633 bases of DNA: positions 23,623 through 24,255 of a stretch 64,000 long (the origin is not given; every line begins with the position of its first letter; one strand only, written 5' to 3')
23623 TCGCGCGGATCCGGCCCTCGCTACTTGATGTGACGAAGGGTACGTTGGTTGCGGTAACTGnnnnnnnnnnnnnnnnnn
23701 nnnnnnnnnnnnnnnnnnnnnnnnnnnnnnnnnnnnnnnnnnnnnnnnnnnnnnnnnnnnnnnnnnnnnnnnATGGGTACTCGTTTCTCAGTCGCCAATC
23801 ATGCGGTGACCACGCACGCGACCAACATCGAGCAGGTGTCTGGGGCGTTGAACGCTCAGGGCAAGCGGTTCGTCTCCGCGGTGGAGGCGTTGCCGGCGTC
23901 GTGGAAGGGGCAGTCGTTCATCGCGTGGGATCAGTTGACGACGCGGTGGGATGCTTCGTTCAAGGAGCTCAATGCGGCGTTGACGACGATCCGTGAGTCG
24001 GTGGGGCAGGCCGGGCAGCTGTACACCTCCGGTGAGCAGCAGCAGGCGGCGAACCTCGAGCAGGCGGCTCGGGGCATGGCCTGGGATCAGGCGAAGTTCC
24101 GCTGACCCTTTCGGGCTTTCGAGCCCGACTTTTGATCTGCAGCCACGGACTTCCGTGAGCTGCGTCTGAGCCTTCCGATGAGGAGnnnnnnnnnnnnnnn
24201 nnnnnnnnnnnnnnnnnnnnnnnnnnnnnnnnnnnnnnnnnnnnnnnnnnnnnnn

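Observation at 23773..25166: WXG100 pair plus a signal-peptide protein directly upstream of the toxin - candidate secretion helpers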

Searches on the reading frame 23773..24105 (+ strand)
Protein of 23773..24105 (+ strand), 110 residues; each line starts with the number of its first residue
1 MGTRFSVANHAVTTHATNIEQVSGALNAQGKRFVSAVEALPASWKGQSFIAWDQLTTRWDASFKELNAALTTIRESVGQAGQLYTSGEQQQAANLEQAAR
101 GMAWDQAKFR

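Call 4: search_protein_families(library=pfam, proteins=[window:23773-24105:+], max_evalue=0.1)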
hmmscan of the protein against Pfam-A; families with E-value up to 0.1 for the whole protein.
window:23773-24105:+ (110 aa): 2 families
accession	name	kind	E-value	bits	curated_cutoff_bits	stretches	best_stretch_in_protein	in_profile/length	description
PF06013.18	WXG100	-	5.8e-14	52.6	27.3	1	6-89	3-86/86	Proteins of 100 residues with WXG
PF10824.14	T7SS_ESX_EspC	-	0.0045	17.8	23.5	1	5-96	5-99/100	Excreted virulence factor EspC, type VII ESX diderm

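Call 7: find_encoding_contigs(protein=window:23773-24105:+, flank=10000, max_places=10)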
Protein window:23773-24105:+ (110 aa): 24 contigs read that carry it; 10 places shown.
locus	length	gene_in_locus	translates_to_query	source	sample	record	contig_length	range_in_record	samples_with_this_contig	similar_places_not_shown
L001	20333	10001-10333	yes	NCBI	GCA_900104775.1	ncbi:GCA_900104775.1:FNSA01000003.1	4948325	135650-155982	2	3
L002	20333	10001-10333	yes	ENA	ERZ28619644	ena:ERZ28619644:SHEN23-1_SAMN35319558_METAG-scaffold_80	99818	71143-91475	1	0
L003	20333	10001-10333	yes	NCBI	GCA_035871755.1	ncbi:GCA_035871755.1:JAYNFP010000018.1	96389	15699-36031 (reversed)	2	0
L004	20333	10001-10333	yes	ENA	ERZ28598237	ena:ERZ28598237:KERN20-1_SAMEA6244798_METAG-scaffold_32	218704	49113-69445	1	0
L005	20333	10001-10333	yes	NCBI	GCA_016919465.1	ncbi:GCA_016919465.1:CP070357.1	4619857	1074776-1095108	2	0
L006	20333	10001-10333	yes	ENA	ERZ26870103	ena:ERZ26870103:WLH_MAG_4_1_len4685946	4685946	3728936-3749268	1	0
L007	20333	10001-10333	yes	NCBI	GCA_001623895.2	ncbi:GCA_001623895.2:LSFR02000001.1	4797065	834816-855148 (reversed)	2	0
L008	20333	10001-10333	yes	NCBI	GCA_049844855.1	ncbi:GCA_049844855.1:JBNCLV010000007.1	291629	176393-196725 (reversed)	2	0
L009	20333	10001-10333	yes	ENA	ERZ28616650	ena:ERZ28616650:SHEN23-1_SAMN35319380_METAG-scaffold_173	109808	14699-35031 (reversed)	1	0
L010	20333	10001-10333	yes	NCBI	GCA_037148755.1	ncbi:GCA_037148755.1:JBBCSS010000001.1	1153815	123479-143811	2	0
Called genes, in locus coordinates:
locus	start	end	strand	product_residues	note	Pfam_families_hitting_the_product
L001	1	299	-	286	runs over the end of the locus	PF00535:Glycos_transf_2, PF10111:Glyco_tranf_2_2 (weak), PF13641:Glyco_tranf_2_3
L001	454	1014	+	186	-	PF02557:VanY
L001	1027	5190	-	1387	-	PF13191:AAA_16 (faint), PF01580:FtsK_SpoIIIE, PF01935:DUF87 (faint), PF13401:AAA_22 (faint), PF01580:FtsK_SpoIIIE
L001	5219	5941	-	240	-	-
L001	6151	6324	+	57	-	-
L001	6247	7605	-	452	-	PF08817:YukD, PF19053:EccD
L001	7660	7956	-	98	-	-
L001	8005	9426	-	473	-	PF13810:DUF4185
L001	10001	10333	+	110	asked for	PF06013:WXG100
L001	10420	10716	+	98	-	PF06013:WXG100 (weak), PF28026:ESAT6-like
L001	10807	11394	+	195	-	-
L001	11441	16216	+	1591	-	PF14410:GH-E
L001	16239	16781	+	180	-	-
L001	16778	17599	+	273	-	-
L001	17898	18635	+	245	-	-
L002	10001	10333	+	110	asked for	PF06013:WXG100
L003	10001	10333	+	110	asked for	PF06013:WXG100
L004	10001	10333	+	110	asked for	PF06013:WXG100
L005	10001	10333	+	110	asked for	PF06013:WXG100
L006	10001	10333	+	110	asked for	PF06013:WXG100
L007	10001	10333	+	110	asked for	PF06013:WXG100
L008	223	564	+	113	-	PF08818:DUF1801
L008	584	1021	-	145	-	PF00903:Glyoxalase, PF13669:Glyoxalase_4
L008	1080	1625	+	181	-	PF00857:Isochorismatase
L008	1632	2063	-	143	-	PF13622:4HBT_3, PF03061:4HBT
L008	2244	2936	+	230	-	PF00392:GntR, PF07729:FCD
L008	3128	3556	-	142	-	-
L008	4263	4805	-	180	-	-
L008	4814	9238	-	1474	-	PF13930:Endonuclea_NS_2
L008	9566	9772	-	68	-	-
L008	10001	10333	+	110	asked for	PF06013:WXG100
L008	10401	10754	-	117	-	-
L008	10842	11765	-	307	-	-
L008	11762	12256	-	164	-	-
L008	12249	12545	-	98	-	-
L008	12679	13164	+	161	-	-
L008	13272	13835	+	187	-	-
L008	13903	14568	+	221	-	-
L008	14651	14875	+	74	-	-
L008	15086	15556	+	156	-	-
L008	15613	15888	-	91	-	PF12728:HTH_17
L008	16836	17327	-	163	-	-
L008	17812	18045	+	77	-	-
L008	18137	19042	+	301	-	PF06314:ADC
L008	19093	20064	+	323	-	PF08240:ADH_N, PF00107:ADH_zinc_N, PF13602:ADH_zinc_N_2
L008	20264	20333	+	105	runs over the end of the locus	PF19950:DUF6412 (weak)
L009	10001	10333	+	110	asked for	PF06013:WXG100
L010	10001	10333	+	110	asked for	PF06013:WXG100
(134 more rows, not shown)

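Call 9: search_protein_families(library=ncbifam, proteins=[window:23773-24105:+], max_evalue=0.1)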
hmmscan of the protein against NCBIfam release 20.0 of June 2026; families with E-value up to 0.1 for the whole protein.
window:23773-24105:+ (110 aa): 1 family
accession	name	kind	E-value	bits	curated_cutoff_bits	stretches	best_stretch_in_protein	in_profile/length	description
TIGR03930.1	WXG100_ESAT6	subfamily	8.7e-15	54.7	44.85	1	5-93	2-90/90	WXG100 family type VII secretion target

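Call 10: search_solved_structures(query=window:23773-24105:+, max_evalue=1, show_alignments=2)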
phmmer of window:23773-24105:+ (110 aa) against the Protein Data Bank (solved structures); distinct sequences matched with E-value up to 1: 10.
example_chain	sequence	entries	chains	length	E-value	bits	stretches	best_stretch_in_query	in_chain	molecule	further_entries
3fav_B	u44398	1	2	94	3.1e-05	27.2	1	18-88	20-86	6 kDa early secretory antigenic target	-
4lws_A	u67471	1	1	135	3.1e-05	27.2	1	8-98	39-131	Uncharacterized protein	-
1wa8_B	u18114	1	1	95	3.3e-05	27.1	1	18-88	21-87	6 KDA EARLY SECRETORY ANTIGENIC TARGET (ESAT-6)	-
3q4h_B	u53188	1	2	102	0.00047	23.4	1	11-79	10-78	Low molecular weight protein antigen 7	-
1wa8_A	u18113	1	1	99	0.0006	23.1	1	13-94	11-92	ESAT-6 LIKE PROTEIN ESXB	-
3fav_A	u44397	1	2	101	0.00063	23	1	13-94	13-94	ESAT-6-like protein esxB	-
6j19_B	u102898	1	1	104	0.00064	23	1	13-94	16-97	ESAT-6-like protein EsxB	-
3h6p_C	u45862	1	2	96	0.014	18.7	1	11-71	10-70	ESAT-6-like protein esxR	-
2kg7_B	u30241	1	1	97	0.081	16.3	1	11-71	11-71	ESAT-6-like protein esxH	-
7xyo_A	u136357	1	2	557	0.16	15.3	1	30-69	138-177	Aminopeptidase M61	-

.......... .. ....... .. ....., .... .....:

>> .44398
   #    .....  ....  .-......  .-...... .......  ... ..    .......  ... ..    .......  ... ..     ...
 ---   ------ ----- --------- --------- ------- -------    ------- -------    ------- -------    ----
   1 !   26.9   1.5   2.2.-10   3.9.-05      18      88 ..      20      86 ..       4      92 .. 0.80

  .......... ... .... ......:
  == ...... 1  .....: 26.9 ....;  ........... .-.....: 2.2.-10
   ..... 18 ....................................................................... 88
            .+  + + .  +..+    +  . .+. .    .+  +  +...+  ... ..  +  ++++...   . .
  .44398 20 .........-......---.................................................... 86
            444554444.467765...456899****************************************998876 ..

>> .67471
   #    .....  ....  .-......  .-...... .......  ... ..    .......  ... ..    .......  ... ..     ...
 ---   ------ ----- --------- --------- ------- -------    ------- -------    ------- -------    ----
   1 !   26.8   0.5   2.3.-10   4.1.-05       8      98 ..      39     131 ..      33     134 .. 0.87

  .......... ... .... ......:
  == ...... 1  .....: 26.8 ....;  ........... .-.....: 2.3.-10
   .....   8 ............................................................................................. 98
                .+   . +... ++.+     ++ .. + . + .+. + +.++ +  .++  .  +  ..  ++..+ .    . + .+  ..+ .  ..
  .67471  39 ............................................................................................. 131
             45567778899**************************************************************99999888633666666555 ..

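Call 56: find_homologous_proteins(query=window:23773-24105:+, max_evalue=0.001)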
Query window:23773-24105:+ (110 aa): 1 proteins with E <= 0.001 among 6 candidates.
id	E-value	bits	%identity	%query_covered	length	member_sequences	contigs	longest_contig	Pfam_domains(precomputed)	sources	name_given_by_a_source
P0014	2.5e-64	231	100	100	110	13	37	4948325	PF06013.19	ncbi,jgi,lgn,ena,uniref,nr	ncbi:Uncharacterized protein conserved in bacteria (plasmid) [Tsukamurella tyrosinosolvens]|jgi:WXG1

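Call 57: search_dna_similar(query=window:23773-24105:+, collection=phages, mode=protein, max_evalue=1, max_rows=10)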
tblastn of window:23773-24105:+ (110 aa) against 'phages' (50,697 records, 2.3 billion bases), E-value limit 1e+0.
Records with a match: 1; places in all: 1; records where one place covers at least 80% of the query: 0.
Best place of each record, by identity: <60% 1.
By first word of the organism name: Bacteriophage 1.
By host as written in the record: - 1.
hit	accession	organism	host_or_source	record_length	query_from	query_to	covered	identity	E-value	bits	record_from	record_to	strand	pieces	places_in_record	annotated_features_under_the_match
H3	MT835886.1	Bacteriophage sp.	human fecal samples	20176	1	85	77%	28.2%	1e-2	39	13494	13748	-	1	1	record has no annotation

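Call 85: search_protein_families(library=phrogs, proteins=[L008:10401-10754:-, L008:10842-11765:-, L008:11762-12256:-, L008:12249-12545:-, L008:12679-13164:+, L008:13272-13835:+, L008:13903-14568:+, L008:14651-14875:+, L008:15086-15556:+, L008:15613-15888:-], max_evalue=0.001)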
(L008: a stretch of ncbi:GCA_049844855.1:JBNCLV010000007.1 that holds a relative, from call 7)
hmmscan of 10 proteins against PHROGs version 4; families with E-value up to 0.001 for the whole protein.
L008:10401-10754:- (117 aa): 0 families

L008:10842-11765:- (307 aa): 0 families

L008:11762-12256:- (164 aa): 0 families

L008:12249-12545:- (98 aa): 0 families

L008:12679-13164:+ (161 aa): 0 families

L008:13272-13835:+ (187 aa): 1 family
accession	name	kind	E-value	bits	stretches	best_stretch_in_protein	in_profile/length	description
phrog_7061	-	DNA, RNA and nucleotide metabolism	0.00031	22.2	1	116-172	16-68/70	HTH DNA binding protein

L008:13903-14568:+ (221 aa): 0 families

L008:14651-14875:+ (74 aa): 0 families

L008:15086-15556:+ (156 aa): 0 families

L008:15613-15888:- (91 aa): 3 families
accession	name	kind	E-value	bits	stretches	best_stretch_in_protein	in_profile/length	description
phrog_66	-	integration and excision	1.2e-05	26.2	1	30-81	87-138/412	excisionase and transcriptional regulator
phrog_28156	-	unknown function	1.9e-05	25.8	1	40-81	13-54/156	-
phrog_7506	-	integration and excision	0.00048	21.5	1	32-66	11-45/78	recombination directionality factor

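Call 87: search_solved_structures(query=window:23773-24105:+, max_evalue=10)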
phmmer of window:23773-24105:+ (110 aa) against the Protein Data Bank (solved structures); distinct sequences matched with E-value up to 10: 10.
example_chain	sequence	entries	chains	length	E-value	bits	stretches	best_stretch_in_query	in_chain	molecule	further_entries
3fav_B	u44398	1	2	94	3.1e-05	27.2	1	18-88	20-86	6 kDa early secretory antigenic target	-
4lws_A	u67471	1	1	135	3.1e-05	27.2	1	8-98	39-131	Uncharacterized protein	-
1wa8_B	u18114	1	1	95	3.3e-05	27.1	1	18-88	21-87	6 KDA EARLY SECRETORY ANTIGENIC TARGET (ESAT-6)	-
3q4h_B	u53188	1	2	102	0.00047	23.4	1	11-79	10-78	Low molecular weight protein antigen 7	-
1wa8_A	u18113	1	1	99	0.0006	23.1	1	13-94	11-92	ESAT-6 LIKE PROTEIN ESXB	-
3fav_A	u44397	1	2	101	0.00063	23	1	13-94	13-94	ESAT-6-like protein esxB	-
6j19_B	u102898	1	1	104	0.00064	23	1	13-94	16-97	ESAT-6-like protein EsxB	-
3h6p_C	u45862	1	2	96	0.014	18.7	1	11-71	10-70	ESAT-6-like protein esxR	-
2kg7_B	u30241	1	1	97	0.081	16.3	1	11-71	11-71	ESAT-6-like protein esxH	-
7xyo_A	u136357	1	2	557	0.16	15.3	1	30-69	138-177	Aminopeptidase M61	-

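Call 91: search_solved_structures(query=window:23773-24105:+, max_evalue=0.001, show_alignments=5)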
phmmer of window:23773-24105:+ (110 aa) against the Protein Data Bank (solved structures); distinct sequences matched with E-value up to 0.001: 7.
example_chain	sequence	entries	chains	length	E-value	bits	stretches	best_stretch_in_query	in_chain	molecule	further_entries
3fav_B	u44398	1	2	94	3.1e-05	27.2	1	18-88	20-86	6 kDa early secretory antigenic target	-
4lws_A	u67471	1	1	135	3.1e-05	27.2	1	8-98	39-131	Uncharacterized protein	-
1wa8_B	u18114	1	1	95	3.3e-05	27.1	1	18-88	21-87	6 KDA EARLY SECRETORY ANTIGENIC TARGET (ESAT-6)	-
3q4h_B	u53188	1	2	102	0.00047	23.4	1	11-79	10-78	Low molecular weight protein antigen 7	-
1wa8_A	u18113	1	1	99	0.0006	23.1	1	13-94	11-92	ESAT-6 LIKE PROTEIN ESXB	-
3fav_A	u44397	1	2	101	0.00063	23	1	13-94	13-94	ESAT-6-like protein esxB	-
6j19_B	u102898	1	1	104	0.00064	23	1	13-94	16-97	ESAT-6-like protein EsxB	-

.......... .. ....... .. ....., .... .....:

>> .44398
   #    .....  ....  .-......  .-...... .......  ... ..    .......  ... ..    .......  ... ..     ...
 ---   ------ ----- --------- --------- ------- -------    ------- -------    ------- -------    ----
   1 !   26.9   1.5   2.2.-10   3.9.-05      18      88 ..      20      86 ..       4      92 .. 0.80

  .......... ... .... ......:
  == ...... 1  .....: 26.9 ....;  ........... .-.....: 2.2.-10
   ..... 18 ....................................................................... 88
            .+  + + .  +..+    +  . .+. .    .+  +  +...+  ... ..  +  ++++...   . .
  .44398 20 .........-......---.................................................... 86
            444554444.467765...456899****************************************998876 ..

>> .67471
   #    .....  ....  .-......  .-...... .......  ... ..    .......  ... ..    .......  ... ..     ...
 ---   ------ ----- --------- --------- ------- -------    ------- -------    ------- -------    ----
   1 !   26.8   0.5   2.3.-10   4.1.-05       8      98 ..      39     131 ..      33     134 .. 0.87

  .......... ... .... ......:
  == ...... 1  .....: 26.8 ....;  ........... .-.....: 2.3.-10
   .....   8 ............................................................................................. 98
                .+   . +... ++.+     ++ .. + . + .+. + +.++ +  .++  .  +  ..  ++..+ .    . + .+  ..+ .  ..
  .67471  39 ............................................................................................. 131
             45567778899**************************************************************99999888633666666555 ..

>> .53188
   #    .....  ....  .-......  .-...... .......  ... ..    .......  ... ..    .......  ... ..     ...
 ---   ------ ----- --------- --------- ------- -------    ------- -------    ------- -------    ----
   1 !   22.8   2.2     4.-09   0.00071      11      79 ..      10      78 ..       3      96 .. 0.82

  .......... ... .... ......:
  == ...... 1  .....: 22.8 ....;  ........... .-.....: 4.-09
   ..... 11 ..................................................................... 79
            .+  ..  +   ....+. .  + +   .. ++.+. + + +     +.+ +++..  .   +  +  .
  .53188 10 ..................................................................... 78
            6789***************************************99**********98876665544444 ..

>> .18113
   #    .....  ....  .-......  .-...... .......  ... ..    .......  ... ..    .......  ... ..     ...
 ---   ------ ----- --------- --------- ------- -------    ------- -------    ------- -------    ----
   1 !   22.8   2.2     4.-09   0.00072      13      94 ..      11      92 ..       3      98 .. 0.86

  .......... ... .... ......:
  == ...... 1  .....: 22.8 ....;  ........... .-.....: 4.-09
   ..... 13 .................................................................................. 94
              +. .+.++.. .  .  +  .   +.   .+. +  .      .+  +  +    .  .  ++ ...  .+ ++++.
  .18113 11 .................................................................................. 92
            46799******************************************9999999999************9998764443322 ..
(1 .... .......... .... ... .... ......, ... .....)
